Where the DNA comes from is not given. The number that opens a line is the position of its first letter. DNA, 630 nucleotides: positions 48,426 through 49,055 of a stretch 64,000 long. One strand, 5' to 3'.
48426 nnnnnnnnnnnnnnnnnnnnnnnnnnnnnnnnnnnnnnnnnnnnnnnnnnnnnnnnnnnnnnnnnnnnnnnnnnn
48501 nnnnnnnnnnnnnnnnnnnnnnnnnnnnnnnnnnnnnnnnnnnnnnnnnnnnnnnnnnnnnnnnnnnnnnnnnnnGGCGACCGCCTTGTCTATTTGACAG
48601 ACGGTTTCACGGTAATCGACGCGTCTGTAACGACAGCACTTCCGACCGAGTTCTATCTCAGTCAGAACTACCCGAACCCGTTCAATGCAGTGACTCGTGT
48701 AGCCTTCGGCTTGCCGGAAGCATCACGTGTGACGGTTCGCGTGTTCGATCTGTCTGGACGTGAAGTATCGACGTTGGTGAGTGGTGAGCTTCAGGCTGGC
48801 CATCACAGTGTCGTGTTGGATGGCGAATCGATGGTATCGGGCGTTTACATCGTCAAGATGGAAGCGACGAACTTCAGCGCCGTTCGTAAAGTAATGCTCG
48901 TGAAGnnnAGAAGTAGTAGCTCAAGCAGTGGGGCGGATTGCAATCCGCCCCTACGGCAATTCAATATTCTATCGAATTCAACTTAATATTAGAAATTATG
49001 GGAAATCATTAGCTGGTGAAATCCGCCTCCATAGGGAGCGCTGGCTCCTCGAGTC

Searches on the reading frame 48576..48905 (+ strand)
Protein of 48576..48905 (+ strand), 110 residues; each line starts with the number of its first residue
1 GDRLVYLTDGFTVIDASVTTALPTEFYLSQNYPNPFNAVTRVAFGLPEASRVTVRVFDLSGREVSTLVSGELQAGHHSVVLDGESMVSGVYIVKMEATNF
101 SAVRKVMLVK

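Call 75: search_protein_families(library=ncbifam, proteins=[window:48576-48905:+], max_evalue=1e-8)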
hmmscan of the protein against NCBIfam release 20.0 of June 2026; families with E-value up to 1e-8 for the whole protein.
window:48576-48905:+ (110 aa): 3 families
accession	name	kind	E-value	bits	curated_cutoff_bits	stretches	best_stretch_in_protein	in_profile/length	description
TIGR04183.1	Por_Secre_tail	domain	1.3e-11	44.3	23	1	32-107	2-70/72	T9SS type A sorting domain-containing protein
NF052323.1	T9SSA_dep_M6i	equivalog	1.2e-09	36.8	600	1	31-99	960-1028/1043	T9SS-dependent M6-like inactivated metalloprotease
NF038113.1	T9SSA_dep_M36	equivalog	3.6e-09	35.3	885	1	29-108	793-868/869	T9SS-dependent M36 family metallopeptidase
